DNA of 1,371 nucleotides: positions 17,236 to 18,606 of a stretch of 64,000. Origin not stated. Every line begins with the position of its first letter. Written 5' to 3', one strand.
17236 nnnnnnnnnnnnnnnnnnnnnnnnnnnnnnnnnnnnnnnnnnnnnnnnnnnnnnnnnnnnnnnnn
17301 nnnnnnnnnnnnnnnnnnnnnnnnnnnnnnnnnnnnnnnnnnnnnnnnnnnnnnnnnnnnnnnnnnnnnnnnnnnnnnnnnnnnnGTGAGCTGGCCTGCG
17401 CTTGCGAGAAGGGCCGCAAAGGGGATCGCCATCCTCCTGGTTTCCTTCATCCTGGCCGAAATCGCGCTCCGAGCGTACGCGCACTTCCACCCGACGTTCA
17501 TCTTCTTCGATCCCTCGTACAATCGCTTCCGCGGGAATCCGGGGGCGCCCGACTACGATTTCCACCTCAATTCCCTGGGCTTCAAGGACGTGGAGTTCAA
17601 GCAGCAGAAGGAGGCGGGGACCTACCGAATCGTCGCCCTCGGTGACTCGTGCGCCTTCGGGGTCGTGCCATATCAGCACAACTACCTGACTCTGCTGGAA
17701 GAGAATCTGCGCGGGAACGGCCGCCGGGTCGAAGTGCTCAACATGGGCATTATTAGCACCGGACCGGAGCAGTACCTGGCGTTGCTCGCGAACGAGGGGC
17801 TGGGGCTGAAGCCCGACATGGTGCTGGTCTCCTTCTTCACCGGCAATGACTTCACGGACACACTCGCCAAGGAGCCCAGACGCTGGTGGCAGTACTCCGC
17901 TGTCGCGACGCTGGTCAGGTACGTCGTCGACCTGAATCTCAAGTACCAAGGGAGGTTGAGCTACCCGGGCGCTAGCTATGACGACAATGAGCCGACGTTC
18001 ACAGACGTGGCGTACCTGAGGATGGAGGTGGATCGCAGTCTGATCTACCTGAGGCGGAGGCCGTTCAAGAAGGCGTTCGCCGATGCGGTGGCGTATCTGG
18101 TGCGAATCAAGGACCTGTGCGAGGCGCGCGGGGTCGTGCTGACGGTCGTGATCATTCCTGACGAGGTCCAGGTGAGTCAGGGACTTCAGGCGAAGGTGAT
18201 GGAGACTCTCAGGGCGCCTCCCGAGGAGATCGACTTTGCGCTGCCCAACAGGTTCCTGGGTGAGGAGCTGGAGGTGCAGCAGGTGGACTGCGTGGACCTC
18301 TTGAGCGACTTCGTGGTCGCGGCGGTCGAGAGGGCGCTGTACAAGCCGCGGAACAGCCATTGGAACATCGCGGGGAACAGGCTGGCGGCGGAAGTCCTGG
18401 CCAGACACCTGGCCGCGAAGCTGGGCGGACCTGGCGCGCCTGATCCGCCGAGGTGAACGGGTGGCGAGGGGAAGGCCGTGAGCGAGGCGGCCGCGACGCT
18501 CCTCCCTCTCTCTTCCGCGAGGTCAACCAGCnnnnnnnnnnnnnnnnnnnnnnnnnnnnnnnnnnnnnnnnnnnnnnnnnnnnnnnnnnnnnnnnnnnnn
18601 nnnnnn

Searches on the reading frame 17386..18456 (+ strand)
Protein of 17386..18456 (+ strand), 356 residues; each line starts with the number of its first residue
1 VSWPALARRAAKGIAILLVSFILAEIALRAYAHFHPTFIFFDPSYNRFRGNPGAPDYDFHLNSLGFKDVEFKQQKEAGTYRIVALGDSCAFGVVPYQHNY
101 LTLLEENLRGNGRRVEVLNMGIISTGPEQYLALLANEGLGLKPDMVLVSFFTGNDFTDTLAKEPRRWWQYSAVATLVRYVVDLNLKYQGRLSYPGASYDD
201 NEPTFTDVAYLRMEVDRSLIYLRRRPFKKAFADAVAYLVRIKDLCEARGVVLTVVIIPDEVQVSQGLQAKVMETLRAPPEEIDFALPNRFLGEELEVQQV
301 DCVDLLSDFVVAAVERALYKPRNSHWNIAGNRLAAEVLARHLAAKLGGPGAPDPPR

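Call 12: search_protein_families(library=pfam, proteins=[window:17386-18456:+], max_evalue=0.001)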
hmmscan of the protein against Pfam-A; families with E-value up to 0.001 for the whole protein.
window:17386-18456:+ (356 aa): 2 families
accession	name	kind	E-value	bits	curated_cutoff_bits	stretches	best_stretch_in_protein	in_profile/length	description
PF16822.11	ALGX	-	1.9e-08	34.7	26.5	1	229-346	23-134/268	SGNH hydrolase-like domain, acetyltransferase AlgX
PF13472.12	Lipase_GDSL_2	-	0.00052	21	32.9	0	84-164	1-83/178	GDSL-like Lipase/Acylhydrolase family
